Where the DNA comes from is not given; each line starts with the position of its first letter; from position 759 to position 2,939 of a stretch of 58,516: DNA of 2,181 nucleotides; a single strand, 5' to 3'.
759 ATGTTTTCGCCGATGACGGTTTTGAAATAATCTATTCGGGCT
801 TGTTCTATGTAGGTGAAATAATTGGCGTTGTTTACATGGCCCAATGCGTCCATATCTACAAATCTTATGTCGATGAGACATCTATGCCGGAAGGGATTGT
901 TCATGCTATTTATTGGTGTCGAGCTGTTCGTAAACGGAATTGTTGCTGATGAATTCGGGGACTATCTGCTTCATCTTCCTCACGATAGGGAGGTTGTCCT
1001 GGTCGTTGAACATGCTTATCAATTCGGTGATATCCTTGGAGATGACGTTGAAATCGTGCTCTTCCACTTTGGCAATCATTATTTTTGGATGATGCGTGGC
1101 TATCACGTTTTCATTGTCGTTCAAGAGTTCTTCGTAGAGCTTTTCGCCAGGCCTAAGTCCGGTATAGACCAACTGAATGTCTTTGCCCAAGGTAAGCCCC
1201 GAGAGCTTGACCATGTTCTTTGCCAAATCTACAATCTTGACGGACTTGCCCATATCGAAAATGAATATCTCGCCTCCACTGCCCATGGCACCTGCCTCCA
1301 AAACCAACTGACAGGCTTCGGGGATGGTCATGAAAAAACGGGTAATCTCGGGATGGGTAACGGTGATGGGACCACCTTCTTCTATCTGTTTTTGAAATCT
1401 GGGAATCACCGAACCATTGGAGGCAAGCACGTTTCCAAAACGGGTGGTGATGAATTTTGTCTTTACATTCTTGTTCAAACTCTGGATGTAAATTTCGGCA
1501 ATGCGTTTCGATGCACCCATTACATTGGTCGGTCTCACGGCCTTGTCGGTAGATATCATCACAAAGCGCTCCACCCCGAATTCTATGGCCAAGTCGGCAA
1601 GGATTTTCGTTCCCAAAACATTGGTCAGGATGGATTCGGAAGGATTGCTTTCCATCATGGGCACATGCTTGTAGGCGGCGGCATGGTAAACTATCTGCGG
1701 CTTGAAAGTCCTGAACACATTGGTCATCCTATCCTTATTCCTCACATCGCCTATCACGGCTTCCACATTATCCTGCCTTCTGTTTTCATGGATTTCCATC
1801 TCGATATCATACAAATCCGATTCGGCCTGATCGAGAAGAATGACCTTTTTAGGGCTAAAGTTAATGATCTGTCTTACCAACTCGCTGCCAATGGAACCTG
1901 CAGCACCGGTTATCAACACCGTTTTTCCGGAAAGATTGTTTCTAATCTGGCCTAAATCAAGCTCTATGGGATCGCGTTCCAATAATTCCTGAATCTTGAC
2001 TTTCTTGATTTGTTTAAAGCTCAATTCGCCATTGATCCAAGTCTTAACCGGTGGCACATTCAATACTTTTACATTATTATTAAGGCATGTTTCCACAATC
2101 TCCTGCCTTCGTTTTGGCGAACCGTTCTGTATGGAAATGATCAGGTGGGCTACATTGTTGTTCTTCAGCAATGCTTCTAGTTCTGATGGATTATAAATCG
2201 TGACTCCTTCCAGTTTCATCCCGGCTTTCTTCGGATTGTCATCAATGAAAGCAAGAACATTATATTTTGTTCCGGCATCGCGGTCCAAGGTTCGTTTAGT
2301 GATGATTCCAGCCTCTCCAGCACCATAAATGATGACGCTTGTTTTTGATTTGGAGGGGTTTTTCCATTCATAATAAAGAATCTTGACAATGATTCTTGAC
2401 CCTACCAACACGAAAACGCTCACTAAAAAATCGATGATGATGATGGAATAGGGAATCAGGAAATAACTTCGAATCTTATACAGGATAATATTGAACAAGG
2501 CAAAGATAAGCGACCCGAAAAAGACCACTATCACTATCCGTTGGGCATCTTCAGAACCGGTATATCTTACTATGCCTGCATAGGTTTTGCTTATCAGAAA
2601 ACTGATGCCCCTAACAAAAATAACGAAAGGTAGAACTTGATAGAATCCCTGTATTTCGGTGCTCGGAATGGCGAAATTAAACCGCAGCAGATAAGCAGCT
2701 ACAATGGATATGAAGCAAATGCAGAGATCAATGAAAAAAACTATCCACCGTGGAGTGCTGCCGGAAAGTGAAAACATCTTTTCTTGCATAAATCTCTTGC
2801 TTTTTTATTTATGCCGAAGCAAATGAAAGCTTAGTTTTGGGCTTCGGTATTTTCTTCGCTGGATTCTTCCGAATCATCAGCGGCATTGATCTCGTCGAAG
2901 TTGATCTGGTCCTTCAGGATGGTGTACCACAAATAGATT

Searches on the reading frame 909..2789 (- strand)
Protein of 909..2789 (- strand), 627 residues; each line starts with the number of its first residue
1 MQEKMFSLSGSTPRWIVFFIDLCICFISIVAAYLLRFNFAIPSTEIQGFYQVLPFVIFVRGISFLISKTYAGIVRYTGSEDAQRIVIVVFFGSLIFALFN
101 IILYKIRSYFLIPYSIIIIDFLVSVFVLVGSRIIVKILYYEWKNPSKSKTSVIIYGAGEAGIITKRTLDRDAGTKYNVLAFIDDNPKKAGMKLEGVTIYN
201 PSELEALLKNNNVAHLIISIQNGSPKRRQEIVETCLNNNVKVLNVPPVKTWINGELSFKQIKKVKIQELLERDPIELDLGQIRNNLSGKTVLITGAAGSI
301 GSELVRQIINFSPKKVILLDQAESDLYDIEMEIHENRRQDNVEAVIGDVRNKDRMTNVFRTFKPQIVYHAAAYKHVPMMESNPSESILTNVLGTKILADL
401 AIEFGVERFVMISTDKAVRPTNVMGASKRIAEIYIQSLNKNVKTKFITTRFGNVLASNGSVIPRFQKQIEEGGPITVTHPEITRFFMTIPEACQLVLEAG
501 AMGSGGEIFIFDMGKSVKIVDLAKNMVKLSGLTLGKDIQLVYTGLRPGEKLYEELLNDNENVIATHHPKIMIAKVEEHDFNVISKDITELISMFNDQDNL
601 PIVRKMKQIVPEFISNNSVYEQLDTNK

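Call 96: search_protein_families(library=pfam, alignment_id=A8, max_evalue=0.0001)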
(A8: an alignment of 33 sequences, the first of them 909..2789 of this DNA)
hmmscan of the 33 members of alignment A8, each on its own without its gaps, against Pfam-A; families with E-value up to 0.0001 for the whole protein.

A. member 1, window:909-2789:- (627 aa): 13 families
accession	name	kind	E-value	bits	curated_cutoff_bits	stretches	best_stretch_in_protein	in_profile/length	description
PF02719.21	Polysacc_synt_2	-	1e-124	415.9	20.2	1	291-574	1-292/293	Polysaccharide biosynthesis protein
PF01370.27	Epimerase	-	3.5e-26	92.5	20.9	1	291-479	1-203/240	NAD dependent epimerase/dehydratase family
PF16363.11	GDP_Man_Dehyd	-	4.6e-18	66.2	27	1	292-416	1-131/332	GDP-mannose 4,6 dehydratase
PF04321.23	RmlD_sub_bind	-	5.2e-15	55.7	27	1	290-457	2-154/287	RmlD substrate binding domain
PF01073.25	3Beta_HSD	-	1.4e-12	47.7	22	1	292-423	1-125/280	3-beta hydroxysteroid dehydrogenase/isomerase family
PF13727.12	CoA_binding_3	-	8.5e-09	36.1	25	1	95-246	28-175/175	CoA-binding domain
PF07993.18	NAD_binding_4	-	4.4e-07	29.8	20.1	1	293-419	1-141/258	Male sterility protein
PF13460.12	NAD_binding_10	-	6.6e-07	29.8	27.2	1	295-419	1-103/184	NAD(P)H-binding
PF08659.16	KR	-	1.3e-06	28.8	22.6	1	290-413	2-135/180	KR domain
PF00106.31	adh_short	-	5.7e-06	26.4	26.6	1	289-363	1-72/195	short chain dehydrogenase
PF05368.20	NmrA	-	1.5e-05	25.2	27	1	289-480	3-179/298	NmrA-like family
PF02629.25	CoA_binding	-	4.4e-05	24.6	22.3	0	148-242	2-90/97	CoA binding domain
PF17836.7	PglD_N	-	5.6e-05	24.1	23.4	0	152-233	2-76/78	PglD N-terminal domain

B. families by the number of members that match (of 33 scanned): 59 families (the first 25 are shown)
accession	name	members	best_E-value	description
PF00106.31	adh_short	2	1.2e-45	short chain dehydrogenase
PF18962.6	Por_Secre_tail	2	1.8e-13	Secretion system C-terminal sorting domain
PF08659.16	KR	2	8.9e-10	KR domain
PF01702.25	TGT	1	2.3e-161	Queuine tRNA-ribosyltransferase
PF02719.21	Polysacc_synt_2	1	1e-124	Polysaccharide biosynthesis protein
PF17941.7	PP_kinase_C_1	1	3.3e-69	Polyphosphate kinase C-terminal domain 1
PF03739.19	LptF_LptG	1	3.5e-69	Lipopolysaccharide export system permease LptF/LptG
PF13090.12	PP_kinase_C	1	6.6e-69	Polyphosphate kinase C-terminal domain 2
PF02503.22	PP_kinase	1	2.4e-54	Polyphosphate kinase middle domain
PF02541.22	Ppx-GppA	1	2.8e-41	Ppx/GppA phosphatase family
PF13588.12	HSDR_N_2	1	1.3e-40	Type I restriction enzyme R protein N terminus (HSDR_N)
PF02527.21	GidB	1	2.8e-39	rRNA small subunit methyltransferase G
PF03062.24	MBOAT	1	1.5e-34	MBOAT, membrane-bound O-acyltransferase family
PF13089.11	PP_kinase_N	1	2.6e-30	Polyphosphate kinase N-terminal domain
PF13517.12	FG-GAP_3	1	1e-27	FG-GAP-like repeat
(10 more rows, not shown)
